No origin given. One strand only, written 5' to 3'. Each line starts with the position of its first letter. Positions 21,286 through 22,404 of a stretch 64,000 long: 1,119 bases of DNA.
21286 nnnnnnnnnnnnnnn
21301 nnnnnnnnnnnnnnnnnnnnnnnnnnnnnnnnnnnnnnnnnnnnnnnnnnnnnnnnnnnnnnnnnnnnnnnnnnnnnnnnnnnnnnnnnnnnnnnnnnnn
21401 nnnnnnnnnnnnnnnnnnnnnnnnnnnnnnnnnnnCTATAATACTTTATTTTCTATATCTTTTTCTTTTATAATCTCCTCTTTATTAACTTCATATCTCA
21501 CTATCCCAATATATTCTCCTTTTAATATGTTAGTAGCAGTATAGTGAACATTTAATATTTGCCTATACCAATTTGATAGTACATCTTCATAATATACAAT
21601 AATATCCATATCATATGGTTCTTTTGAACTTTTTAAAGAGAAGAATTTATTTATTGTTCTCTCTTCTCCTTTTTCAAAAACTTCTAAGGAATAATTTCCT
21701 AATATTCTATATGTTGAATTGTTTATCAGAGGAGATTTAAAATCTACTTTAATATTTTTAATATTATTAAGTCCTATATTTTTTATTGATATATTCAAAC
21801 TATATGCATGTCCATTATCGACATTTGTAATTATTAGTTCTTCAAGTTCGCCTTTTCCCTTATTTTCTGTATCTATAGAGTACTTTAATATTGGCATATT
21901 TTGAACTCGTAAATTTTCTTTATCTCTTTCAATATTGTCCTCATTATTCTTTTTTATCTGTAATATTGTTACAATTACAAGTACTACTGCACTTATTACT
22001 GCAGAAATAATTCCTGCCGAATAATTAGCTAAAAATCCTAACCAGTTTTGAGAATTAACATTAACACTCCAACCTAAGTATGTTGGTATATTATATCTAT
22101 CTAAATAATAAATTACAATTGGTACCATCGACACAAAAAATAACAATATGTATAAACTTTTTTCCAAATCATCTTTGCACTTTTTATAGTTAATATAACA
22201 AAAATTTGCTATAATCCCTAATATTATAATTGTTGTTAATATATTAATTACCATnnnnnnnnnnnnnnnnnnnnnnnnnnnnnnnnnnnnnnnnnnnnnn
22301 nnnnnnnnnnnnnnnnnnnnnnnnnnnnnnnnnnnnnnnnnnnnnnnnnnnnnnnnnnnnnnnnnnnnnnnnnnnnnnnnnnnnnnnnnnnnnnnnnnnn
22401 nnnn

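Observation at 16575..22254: Gabija (gajA-gajB) embedded in a longer operon with an upstream DEDDh-exonuclease-BRCT gene and a membrane protein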

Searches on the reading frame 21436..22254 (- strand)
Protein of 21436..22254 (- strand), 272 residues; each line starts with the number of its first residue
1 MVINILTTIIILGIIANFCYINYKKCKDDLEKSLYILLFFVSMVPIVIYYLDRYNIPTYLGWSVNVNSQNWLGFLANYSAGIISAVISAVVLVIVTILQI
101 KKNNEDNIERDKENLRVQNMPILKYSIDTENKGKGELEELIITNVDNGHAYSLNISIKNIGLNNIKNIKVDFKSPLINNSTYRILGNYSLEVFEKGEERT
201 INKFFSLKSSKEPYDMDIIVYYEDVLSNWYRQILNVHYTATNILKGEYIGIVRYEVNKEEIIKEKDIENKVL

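Call 4: search_protein_families(library=pfam, proteins=[window:21436-22254:-], max_evalue=0.01)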
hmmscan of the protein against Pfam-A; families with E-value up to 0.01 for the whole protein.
window:21436-22254:- (272 aa): 0 families

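Call 5: search_protein_families(library=padloc, proteins=[window:21436-22254:-], max_evalue=0.01)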
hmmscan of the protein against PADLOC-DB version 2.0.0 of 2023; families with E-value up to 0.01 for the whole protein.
window:21436-22254:- (272 aa): 0 families

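Call 24: list_cluster_members(proteins=[P0001, window:21436-22254:-, window:16224-16514:+, window:18346-20064:-, window:23946-24290:-])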
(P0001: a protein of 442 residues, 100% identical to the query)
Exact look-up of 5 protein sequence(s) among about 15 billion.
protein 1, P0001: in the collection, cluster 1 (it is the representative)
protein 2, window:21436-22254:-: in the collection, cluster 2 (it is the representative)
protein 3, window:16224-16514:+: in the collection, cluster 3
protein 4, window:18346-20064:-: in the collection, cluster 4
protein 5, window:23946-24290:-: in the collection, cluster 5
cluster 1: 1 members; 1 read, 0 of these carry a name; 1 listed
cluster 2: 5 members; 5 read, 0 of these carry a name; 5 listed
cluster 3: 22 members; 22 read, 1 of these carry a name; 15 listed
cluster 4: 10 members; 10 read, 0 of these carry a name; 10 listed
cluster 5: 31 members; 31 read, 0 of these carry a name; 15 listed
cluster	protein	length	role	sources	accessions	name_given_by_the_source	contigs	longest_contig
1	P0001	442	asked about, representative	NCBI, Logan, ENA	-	-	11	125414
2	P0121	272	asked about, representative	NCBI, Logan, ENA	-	-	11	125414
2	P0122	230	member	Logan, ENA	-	-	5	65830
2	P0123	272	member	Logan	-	-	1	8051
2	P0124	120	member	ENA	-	-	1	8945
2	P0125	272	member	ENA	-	-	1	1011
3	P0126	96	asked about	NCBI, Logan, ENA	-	-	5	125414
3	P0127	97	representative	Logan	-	-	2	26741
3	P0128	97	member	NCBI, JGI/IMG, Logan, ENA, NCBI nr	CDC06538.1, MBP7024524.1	unknown [Clostridium sp. CAG:343] | hypothetical protein | hypothetical protein [Clostridia bacterium]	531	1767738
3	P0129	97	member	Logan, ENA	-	-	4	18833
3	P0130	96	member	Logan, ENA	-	-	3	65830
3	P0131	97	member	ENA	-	-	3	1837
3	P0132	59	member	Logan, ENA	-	-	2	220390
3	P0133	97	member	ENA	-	-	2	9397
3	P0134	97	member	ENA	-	-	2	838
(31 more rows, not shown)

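Call 28: search_protein_families(library=ncbifam, proteins=[window:21436-22254:-], max_evalue=0.01)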
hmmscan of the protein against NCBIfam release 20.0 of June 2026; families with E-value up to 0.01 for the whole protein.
window:21436-22254:- (272 aa): 1 family
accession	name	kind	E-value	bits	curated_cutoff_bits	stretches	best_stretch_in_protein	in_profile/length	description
NF033218.1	anchor_AmaP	equivalog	0.00099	18.9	55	1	31-114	5-86/166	alkaline shock response membrane anchor protein AmaP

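Call 29: search_protein_families(library=phrogs, proteins=[window:21436-22254:-], max_evalue=0.001)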
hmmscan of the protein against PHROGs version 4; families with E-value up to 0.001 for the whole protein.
window:21436-22254:- (272 aa): 0 families

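Call 36: find_homologous_proteins(query=window:21436-22254:-, max_evalue=0.001)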
Query window:21436-22254:- (272 aa): 184 proteins with E <= 0.001 among 2336 candidates; the best 120 are listed.
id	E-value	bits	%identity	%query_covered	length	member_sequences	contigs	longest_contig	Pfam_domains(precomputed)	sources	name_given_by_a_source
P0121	5.0e-169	578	100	100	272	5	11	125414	-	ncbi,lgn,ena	-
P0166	1.7e-150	517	88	96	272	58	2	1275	-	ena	-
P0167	1.3e-149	515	89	89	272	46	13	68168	-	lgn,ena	-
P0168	4.7e-148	509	89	95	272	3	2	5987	-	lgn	-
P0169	5.5e-146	503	87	94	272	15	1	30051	-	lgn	-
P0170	4.6e-144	496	87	90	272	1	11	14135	-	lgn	-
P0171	1.1e-138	479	81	96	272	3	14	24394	-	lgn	-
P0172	5.7e-137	473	81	95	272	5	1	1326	-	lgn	-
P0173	2.4e-136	471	84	96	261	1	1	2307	-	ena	-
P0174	3.6e-135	467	79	100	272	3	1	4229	-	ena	-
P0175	1.8e-126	439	77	93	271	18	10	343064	-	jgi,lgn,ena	-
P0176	1.2e-125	436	75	90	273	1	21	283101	-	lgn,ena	-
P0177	2.0e-118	412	75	94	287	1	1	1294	-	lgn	-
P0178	7.2e-116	404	72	90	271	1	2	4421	-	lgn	-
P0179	1.5e-114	400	72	97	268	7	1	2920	-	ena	-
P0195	6.0e-81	290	55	100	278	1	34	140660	-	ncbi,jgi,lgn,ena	-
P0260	6.2e-73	263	50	94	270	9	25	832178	-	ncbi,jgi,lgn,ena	jgi:hypothetical protein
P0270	2.1e-71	258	48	100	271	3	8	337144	-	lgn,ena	-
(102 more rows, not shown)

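Call 37: find_encoding_contigs(protein=P0195, flank=6000, max_places=5)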
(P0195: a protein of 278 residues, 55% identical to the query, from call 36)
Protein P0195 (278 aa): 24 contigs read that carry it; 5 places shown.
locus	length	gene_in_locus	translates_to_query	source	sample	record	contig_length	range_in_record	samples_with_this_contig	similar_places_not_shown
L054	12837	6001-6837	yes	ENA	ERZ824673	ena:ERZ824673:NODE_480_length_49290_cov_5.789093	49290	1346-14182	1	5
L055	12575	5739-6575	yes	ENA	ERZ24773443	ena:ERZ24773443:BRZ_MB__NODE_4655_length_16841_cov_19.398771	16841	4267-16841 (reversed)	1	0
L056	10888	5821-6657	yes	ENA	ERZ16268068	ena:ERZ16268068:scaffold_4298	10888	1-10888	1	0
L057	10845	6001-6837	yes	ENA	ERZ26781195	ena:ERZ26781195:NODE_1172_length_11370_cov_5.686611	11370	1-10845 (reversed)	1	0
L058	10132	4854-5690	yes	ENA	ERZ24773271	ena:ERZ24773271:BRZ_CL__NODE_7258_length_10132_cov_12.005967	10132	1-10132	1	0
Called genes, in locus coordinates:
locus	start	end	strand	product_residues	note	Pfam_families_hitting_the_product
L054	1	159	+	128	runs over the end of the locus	PF02195:ParB_N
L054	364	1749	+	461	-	PF03432:Relaxase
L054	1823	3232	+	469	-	PF01612:DNA_pol_A_exo1 (faint), PF00929:RNase_T, PF13482:RNase_H_2 (weak), PF00533:BRCT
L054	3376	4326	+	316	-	PF02086:MethyltransfD12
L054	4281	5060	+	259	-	PF13847:Methyltransf_31 (faint), PF01170:UPF0020 (faint), PF01555:N6_N4_Mtase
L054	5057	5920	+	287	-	PF04556:DpnII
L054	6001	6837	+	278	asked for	-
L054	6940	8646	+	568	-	PF02463:SMC_N (weak), PF13175:AAA_15, PF13304:AAA_21, PF20469:OLD-like_TOPRIM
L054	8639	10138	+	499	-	PF00580:UvrD-helicase, PF13245:AAA_19, PF13604:AAA_30 (faint), PF00580:UvrD-helicase, PF01443:Viral_helicase1 (weak), PF13538:UvrD_C_2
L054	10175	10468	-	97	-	-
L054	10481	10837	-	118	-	PF14198:TnpV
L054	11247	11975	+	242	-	PF02368:Big_2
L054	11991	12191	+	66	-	-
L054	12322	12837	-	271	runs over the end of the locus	PF01266:DAO (weak), PF00355:Rieske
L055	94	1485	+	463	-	PF03432:Relaxase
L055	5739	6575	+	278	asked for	-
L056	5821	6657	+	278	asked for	-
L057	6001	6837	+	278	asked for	-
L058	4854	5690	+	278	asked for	-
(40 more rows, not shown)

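Call 38: find_encoding_contigs(protein=P0260, flank=6000, max_places=5)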
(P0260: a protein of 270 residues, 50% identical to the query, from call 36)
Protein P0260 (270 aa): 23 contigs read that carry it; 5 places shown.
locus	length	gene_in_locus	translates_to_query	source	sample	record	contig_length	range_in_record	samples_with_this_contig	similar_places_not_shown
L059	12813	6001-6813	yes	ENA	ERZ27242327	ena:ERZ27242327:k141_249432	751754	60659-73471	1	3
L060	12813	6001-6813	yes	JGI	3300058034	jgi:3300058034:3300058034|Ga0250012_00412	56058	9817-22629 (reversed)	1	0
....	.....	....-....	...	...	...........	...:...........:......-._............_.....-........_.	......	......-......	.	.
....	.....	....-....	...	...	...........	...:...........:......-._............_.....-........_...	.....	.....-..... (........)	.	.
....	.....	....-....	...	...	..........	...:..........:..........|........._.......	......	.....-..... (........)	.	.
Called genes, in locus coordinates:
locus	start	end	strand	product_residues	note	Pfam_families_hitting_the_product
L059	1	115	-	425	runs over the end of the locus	PF19553:DUF6076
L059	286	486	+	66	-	PF12728:HTH_17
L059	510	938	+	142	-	PF09681:Phage_rep_org_N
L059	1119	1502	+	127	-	PF14198:TnpV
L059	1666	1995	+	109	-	PF21983:NikA-like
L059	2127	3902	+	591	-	PF02384:N6_Mtase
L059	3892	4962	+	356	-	PF01420:Methylase_S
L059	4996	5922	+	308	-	PF14088:DUF4268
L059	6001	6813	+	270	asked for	-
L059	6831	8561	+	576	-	PF14280:DUF4365 (weak)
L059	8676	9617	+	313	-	PF01381:HTH_3, PF12844:HTH_19, PF13443:HTH_26 (weak), PF13560:HTH_31 (weak), PF02661:Fic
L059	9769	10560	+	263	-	-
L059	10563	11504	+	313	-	-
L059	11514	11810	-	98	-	-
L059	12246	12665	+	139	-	PF00583:Acetyltransf_1, PF13673:Acetyltransf_10, PF13508:Acetyltransf_7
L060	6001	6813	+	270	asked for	-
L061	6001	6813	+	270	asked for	-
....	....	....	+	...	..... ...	-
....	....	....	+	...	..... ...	-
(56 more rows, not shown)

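Call 52: predict_structure(alignment_id=A3)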
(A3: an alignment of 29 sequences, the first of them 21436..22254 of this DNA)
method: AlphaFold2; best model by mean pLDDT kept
length: 272 residues; sequences in the alignment: 29
mean_pLDDT: 83.6   pTM: 0.60
mean pLDDT of the five models: 83.6, 80.7, 80.6, 80.5, 78.1
residues with pLDDT >= 90: 61; 70-90: 195; 50-70: 16; < 50: 0
segments of 3 or more residues with pLDDT < 50: none
pLDDT, mean of each block of 10 residues (from residue 1): 77 82 77 79 81 73 71 82 81 83 86 85 90 79 83 92 90 88 83 90 88 91 90 93 72 90 82 76
secondary structure, 60 per line:
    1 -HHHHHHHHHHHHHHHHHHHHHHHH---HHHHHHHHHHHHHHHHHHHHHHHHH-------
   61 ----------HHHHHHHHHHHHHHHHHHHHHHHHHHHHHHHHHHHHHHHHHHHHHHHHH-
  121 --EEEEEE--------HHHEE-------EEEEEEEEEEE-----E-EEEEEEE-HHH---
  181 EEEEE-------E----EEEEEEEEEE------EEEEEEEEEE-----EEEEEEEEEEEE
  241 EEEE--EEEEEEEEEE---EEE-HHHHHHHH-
elements in order: H2-25 H29-53 H71-119 E123-128 E149-159 E167-173 E181-185 E198-207 E214-223 E229-244 E247-256 E260-262 H264-271

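Call 59: fold_search(model_id=the predicted structure, library=pdb)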
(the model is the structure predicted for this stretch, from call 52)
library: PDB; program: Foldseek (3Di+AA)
matches with E <= 10: 924; with E <= 0.001: 31
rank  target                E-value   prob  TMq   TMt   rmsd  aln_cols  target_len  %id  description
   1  8b5l_q                2.0e-04  1.00  0.26  0.42   5.5       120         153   15  Cryo-EM structure of ribosome-Sec61-TRAP (TRanslocon Associated Protein) translocon complex (released 2023-03-01)
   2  8rjc_5                3.8e-04  1.00  0.25  0.36   6.1       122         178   15  Structure of the rabbit 80S ribosome stalled on a 2-TMD rhodopsin intermediate in complex with Sec61-TRAP, open confor (released 2024-01-24)
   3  9n9j_5                4.0e-04  1.00  0.25  0.44   6.2       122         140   15  Structure of a GRP94 folding intermediate engaged with a CCDC134- and FKBP11-bound secretory translocon (released 2025-11-19)
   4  8xrt_E                4.8e-04  0.99  0.20  0.09  11.1       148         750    9  The crystal structure of a GH3 enzyme CcBgl3B (released 2024-04-10)
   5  8xrv_F                5.1e-04  0.99  0.19  0.09  11.6       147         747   10  The crystal structure of a GH3 enzyme CcBgl3B with glucose (released 2024-04-10)
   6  7ms2_A                5.4e-04  0.99  0.19  0.08   7.8       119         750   13  Three-dimensional structure of a GH3 Beta-glucosidase from Clostridium thermocellum in complex with glycerol (released 2022-05-18)
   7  5xxn_B                5.7e-04  0.99  0.19  0.09   7.7       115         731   10  Crystal Structure of mutant (D286N) beta-glucosidase from Bacteroides thetaiotaomicron in complex with sophorose (released 2017-12-13)
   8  8xrt_D                6.1e-04  1.00  0.19  0.09   8.1       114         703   12  The crystal structure of a GH3 enzyme CcBgl3B (released 2024-04-10)
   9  8xrx_B                6.1e-04  0.99  0.19  0.08   8.0       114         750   11  The crystal structure of a GH3 enzyme CcBgl3B with glucose and gentiobiose (released 2024-04-10)
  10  4zoe_A                6.1e-04  0.99  0.19  0.08   8.6       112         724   15  Crystal Structure of beta-glucosidase from Listeria innocua (released 2016-05-18)
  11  8xrv_B                6.1e-04  0.99  0.19  0.09  11.6       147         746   10  The crystal structure of a GH3 enzyme CcBgl3B with glucose (released 2024-04-10)
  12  5xxo_B                6.4e-04  0.99  0.19  0.09   7.5       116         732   11  Crystal structure of mutant (D286N) GH3 beta-glucosidase from Bacteroides thetaiotaomicron in complex with sophorotrio (released 2017-12-13)
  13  5z87_A                7.2e-04  0.99  0.21  0.09   8.0       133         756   10  Structural of a novel b-glucosidase EmGH1 at 2.3 angstrom from Erythrobacter marinus (released 2019-02-06)
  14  9dng_A                7.2e-04  0.51  0.14  0.09  29.1       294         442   10  Structure of rat beta-arrestin 1 by fiducial-assisted cryo-EM (released 2025-01-22)
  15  9dnm_A                7.2e-04  0.47  0.14  0.09  29.1       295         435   10  Structure of rat beta-arrestin 1 bound to allosteric inhibitor (released 2025-01-22)
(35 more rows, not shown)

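Call 60: fold_search(model_id=the predicted structure, library=viral)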
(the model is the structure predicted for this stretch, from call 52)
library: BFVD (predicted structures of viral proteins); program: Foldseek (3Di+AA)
matches with E <= 10: 698; with E <= 0.001: 7
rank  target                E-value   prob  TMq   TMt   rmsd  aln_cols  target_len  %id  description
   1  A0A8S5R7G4            3.8e-09  1.00  0.40  0.42  12.5       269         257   16  Uncharacterized protein [virus sp. ctah610]
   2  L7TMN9                7.8e-07  1.00  0.40  0.38  16.2       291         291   10  Transmembrane protein [Rhizobium phage RHEph01]
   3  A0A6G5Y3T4            2.6e-06  1.00  0.30  0.32  12.2       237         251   11  (no name in the UniProt tables at hand)
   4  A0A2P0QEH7            3.3e-05  1.00  0.31  0.27  13.5       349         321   12  Uncharacterized protein [Haloarcula hispanica pleomorphic virus 4]
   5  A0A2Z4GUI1            3.7e-05  1.00  0.23  0.33  16.4       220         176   12  (no name in the UniProt tables at hand)
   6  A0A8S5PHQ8            5.6e-04  1.00  0.24  0.26  12.4       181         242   14  Uncharacterized protein [Siphoviridae sp. ctUGQ45]
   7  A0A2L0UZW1            5.6e-04  0.57  0.14  0.13  28.2       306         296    9  Uncharacterized protein [Agrobacterium phage Atu_ph07]
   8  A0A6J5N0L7            1.8e-03  0.99  0.25  0.40  12.3       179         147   14  Uncharacterized protein [uncultured Caudovirales phage]
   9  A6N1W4                2.4e-03  0.95  0.22  0.32  17.3       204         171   10  Uncharacterized protein [Microbacterium phage Min1]
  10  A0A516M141            3.0e-03  0.97  0.23  0.21  17.8       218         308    7  (no name in the UniProt tables at hand)
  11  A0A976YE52            4.3e-03  0.99  0.28  0.42  11.6       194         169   11  (no name in the UniProt tables at hand)
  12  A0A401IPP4            4.3e-03  0.92  0.24  0.29  12.3       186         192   13  Wsv311-like protein [Sesarmops intermedium nimavirus]
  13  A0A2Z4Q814            6.0e-03  0.99  0.26  0.42   8.7       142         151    7  (no name in the UniProt tables at hand)
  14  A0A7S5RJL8            6.0e-03  0.82  0.23  0.29  18.8       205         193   10  (no name in the UniProt tables at hand)
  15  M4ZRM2                6.4e-03  0.57  0.16  0.29  14.7       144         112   12  Uncharacterized protein [Bacillus phage PM1]
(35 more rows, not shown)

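Call 70: search_protein_families(library=padloc, proteins=[L054:1823-3232:+], max_evalue=0.00001)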
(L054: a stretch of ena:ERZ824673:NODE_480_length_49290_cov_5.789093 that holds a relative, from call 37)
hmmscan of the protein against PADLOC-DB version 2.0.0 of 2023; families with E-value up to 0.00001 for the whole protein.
L054:1823-3232:+ (469 aa): 4 families
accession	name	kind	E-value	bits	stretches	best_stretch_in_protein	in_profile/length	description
PDLC01247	DEDDh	-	1.2e-43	147.1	1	21-176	1-138/139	"CAS-I,CAS-II,CAS-III,CAS-IV,CAS-V,CAS-VI; associated"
PDLC05027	PDC-S48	-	2.7e-29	100.5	1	19-179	5-166/411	-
PDLC05028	PDC-S48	-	3.5e-24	83.2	1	19-179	19-179/512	-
PDLC03802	RTasHel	-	1.4e-07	28.7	1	21-179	402-519/675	DRT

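Call 92: find_encoding_contigs(protein=P0176, flank=5000, max_places=4)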
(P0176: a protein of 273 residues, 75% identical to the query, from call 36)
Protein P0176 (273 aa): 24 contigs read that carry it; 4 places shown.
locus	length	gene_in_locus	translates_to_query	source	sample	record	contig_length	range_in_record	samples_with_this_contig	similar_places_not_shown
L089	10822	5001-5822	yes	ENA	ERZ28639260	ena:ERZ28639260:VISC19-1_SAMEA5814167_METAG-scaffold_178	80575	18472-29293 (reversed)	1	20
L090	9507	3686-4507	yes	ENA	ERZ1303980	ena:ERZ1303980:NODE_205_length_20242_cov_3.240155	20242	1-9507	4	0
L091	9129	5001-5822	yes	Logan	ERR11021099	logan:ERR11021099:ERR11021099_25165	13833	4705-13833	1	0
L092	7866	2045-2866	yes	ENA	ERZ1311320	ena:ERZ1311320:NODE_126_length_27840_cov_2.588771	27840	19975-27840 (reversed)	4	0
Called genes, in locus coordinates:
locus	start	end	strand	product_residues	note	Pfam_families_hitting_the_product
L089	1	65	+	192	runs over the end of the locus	-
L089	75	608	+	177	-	PF01931:NTPase_I-T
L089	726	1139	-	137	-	-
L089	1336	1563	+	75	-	-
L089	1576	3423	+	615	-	PF02086:MethyltransfD12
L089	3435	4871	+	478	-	-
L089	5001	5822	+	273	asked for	-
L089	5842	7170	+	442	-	PF00929:RNase_T, PF16473:Rv2179c-like, PF00533:BRCT (weak)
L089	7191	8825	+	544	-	PF00078:RVT_1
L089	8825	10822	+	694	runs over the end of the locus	PF13166:AAA_13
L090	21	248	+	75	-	-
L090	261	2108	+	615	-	PF02086:MethyltransfD12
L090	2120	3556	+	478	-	-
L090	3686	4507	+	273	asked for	-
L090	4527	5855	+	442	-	PF00929:RNase_T, PF16473:Rv2179c-like, PF00533:BRCT (weak)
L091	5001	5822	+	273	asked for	-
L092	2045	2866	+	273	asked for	-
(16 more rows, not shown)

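Call 93: find_encoding_contigs(protein=P0270, flank=5000, max_places=3)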
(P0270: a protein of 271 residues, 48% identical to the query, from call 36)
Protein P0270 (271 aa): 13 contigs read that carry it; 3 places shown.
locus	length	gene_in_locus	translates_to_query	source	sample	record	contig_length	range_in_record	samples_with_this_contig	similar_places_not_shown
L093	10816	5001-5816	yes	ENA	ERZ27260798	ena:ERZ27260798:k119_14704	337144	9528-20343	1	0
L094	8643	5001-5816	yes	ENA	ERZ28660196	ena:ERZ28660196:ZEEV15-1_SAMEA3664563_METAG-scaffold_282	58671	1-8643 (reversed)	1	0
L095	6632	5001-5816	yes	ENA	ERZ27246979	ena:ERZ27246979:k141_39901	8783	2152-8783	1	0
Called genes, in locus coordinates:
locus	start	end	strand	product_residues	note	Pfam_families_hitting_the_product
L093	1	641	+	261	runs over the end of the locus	-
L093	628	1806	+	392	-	PF01420:Methylase_S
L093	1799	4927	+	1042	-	PF04313:HSDR_N, PF00270:DEAD, PF04851:ResIII, PF18766:SWI2_SNF2, PF22679:T1R_D3-like, PF12008:EcoR124_C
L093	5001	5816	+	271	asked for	-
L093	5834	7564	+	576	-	PF14280:DUF4365 (weak)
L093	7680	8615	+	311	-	PF01381:HTH_3, PF12844:HTH_19, PF13443:HTH_26 (weak), PF13560:HTH_31 (weak), PF02661:Fic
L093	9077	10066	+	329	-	PF00293:NUDIX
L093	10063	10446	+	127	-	PF04266:ASCH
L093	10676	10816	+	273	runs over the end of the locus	PF00753:Lactamase_B, PF23023:Anti-Pycsar_Apyc1 (weak), PF12706:Lactamase_B_2 (weak)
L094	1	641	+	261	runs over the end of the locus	-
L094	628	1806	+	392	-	PF01420:Methylase_S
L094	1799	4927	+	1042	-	PF04313:HSDR_N, PF00270:DEAD, PF04851:ResIII, PF18766:SWI2_SNF2, PF22679:T1R_D3-like, PF12008:EcoR124_C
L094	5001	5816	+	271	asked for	-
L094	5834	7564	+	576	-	PF14280:DUF4365 (weak)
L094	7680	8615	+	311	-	PF01381:HTH_3, PF12844:HTH_19, PF13443:HTH_26 (weak), PF13560:HTH_31 (weak), PF02661:Fic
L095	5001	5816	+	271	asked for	-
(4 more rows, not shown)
